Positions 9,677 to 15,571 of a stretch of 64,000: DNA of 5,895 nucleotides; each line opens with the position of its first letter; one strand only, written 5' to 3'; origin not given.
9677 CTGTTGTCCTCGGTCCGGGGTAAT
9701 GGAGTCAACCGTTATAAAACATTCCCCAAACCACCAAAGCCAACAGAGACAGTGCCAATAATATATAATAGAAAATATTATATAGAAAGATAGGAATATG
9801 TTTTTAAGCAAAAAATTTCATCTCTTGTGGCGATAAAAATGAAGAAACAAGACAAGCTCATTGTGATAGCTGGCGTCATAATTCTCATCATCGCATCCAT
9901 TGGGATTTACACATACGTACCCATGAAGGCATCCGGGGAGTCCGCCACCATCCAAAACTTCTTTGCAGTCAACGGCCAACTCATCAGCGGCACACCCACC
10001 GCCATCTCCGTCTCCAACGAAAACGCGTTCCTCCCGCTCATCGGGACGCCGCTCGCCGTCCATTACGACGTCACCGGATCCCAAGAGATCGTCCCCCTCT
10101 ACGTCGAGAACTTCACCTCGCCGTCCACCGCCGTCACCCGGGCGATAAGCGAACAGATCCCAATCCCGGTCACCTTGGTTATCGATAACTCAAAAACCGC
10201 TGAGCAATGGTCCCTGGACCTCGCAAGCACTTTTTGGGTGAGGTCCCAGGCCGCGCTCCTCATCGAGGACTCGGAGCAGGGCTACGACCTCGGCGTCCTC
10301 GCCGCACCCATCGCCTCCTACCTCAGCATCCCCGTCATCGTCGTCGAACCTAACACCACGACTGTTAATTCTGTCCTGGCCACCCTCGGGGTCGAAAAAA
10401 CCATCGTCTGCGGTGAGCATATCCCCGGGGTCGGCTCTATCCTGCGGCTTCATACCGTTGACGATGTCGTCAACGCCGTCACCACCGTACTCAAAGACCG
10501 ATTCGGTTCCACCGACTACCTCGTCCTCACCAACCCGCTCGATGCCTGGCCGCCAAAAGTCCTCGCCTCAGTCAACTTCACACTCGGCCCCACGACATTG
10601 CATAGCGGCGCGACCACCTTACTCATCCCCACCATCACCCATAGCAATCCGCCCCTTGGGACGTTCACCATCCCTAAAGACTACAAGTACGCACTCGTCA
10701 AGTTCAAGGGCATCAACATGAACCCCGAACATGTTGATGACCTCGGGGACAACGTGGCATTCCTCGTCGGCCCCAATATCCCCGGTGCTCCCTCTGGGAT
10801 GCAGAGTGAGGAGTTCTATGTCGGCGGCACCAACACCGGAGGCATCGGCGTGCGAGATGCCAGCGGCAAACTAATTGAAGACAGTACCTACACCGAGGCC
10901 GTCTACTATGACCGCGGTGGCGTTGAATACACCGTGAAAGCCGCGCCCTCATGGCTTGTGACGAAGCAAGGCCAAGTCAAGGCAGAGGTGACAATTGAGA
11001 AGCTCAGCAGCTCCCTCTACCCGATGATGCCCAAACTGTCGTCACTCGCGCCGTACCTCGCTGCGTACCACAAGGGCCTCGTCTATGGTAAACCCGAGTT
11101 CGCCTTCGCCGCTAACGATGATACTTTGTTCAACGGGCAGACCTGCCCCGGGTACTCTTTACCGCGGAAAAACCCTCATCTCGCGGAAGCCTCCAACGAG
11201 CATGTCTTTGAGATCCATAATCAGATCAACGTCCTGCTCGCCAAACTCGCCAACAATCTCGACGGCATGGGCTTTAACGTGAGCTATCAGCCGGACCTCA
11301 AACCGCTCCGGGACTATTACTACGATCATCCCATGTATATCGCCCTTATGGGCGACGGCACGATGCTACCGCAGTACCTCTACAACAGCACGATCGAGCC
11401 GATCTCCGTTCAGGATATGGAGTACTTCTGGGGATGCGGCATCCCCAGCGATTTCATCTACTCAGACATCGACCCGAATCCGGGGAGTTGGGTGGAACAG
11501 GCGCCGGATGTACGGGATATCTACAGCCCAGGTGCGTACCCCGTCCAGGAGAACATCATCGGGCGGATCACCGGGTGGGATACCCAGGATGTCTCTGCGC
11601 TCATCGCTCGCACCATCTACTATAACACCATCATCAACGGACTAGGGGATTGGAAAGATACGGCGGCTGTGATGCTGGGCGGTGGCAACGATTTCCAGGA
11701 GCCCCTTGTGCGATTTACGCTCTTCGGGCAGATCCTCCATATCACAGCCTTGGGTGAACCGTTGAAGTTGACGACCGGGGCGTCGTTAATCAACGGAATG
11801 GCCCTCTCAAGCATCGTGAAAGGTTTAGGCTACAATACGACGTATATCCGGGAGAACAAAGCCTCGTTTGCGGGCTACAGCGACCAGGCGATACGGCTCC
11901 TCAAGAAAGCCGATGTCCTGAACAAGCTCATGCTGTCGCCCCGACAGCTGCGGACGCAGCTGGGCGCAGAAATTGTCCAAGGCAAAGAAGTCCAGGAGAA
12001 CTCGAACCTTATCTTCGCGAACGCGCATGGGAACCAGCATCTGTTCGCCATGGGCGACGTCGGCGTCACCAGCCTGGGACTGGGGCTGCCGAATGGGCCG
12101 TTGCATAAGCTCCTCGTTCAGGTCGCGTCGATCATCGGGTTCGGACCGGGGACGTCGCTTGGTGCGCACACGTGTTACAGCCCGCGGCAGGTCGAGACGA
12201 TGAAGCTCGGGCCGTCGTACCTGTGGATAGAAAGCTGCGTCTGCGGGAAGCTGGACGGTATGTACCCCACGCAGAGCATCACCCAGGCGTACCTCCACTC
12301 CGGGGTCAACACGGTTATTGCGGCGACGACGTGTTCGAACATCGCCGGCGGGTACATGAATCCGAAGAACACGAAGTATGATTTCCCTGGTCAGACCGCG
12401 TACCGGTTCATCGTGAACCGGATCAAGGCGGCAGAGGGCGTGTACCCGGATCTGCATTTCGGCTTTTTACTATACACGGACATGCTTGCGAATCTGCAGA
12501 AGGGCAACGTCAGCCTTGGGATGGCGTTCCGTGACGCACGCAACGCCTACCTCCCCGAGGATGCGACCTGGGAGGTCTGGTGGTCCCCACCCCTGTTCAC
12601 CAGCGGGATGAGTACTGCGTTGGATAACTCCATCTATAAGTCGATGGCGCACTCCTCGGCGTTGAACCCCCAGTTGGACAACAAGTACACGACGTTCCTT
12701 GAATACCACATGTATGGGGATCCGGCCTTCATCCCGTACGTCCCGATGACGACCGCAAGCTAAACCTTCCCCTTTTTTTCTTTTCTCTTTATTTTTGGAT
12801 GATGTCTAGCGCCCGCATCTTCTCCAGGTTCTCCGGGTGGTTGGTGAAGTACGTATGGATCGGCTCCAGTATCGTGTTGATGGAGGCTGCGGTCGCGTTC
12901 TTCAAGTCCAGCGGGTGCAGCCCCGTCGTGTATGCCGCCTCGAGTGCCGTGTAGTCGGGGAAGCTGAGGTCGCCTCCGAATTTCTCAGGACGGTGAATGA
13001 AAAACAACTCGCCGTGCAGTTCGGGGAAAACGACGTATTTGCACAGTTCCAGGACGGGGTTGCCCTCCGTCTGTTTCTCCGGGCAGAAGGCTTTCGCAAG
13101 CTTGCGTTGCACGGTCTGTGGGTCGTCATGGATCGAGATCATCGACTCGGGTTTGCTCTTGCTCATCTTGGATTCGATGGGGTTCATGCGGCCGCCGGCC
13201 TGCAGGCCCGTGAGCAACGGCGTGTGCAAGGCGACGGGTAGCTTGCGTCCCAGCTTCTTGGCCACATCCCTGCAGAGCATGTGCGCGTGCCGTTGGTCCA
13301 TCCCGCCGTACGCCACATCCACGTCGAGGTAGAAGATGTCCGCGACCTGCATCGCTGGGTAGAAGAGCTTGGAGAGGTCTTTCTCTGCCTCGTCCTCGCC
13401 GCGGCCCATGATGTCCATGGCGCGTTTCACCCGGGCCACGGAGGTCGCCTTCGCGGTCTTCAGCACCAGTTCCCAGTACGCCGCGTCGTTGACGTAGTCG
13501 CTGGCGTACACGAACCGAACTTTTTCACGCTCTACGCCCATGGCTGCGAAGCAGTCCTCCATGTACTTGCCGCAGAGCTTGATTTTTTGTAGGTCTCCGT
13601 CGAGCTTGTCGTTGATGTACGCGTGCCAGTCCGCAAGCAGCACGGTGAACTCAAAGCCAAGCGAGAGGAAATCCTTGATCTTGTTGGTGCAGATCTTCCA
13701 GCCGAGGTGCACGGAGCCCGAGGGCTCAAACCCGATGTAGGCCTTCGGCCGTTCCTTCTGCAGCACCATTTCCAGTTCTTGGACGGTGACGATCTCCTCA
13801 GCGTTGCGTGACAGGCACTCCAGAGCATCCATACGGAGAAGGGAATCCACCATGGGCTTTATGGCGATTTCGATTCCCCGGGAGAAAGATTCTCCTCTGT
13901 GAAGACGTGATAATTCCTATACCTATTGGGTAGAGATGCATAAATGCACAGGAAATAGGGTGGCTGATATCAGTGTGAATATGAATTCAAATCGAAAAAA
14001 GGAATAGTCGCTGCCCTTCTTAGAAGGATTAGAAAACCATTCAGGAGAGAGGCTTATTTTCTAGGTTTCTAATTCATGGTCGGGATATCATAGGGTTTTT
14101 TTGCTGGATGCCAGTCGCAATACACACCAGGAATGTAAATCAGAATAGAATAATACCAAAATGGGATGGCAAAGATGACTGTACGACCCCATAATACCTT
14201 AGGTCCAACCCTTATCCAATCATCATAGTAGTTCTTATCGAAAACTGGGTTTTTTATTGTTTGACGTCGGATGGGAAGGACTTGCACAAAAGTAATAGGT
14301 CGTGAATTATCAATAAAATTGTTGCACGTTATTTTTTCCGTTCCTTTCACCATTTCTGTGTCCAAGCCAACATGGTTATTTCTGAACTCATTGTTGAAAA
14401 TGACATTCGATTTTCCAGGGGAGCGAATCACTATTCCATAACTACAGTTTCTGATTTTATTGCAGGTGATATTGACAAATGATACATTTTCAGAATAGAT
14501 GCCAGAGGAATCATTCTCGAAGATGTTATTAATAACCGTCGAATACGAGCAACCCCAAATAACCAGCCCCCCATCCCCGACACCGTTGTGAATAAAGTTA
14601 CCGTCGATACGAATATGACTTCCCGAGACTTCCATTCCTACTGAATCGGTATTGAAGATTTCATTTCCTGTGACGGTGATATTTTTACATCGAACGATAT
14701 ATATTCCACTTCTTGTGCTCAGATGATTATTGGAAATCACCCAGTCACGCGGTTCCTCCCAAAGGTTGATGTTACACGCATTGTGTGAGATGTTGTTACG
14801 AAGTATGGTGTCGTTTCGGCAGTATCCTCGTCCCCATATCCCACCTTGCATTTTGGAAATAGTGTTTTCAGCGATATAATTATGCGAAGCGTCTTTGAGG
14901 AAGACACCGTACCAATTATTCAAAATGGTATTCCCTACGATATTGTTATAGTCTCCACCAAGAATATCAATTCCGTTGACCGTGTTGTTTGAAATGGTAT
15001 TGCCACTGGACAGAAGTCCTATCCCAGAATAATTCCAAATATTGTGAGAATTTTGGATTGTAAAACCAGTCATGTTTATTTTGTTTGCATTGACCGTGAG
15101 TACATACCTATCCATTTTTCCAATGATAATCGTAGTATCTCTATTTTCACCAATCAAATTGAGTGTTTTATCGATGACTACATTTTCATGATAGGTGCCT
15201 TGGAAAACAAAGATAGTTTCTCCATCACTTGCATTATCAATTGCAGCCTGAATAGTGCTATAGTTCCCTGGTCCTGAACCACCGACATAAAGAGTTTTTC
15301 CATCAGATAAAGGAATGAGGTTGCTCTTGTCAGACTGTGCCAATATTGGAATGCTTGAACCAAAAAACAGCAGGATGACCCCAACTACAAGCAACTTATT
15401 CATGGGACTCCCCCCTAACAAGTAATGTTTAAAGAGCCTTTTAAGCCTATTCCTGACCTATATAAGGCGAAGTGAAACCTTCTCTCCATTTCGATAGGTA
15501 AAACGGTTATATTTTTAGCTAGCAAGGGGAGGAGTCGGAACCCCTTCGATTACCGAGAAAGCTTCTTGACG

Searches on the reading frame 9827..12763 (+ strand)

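Call 70: search_protein_families(library=pfam, proteins=[window:9827-12763:+], max_evalue=0.001)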
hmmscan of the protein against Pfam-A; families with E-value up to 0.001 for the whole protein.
window:9827-12763:+ (978 aa): 1 family
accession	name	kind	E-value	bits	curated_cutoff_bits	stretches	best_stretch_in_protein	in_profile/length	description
PF01364.23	Peptidase_C25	-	1.3e-11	44.8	23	1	497-629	55-173/374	Peptidase family C25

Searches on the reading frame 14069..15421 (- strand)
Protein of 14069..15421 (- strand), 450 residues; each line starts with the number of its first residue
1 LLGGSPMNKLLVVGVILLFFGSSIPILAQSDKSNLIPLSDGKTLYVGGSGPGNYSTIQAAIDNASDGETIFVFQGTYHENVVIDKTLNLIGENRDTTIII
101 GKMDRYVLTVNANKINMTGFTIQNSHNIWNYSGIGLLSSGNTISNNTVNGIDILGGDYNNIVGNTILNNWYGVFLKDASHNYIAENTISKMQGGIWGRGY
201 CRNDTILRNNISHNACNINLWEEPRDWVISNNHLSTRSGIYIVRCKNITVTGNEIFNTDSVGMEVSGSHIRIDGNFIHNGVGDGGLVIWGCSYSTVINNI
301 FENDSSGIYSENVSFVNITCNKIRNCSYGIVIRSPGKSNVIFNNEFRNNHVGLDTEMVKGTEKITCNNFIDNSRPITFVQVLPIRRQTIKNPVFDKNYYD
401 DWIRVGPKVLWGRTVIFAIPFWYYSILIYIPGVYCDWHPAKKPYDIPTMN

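Call 70: search_protein_families(library=pfam, proteins=[window:14069-15421:-], max_evalue=0.001)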
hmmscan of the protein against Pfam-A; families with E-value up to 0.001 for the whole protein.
window:14069-15421:- (450 aa): 3 families
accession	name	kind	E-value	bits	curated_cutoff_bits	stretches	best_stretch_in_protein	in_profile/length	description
PF05048.19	NosD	-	3.6e-26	92.4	23.6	2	218-379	19-179/212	Periplasmic copper-binding protein (NosD)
PF13229.12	Beta_helix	-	4.2e-25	88.7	25.9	3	226-356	10-145/158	Right handed beta helix region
PF01095.25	Pectinesterase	-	1.7e-05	24.2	27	1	46-112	4-79/298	Pectinesterase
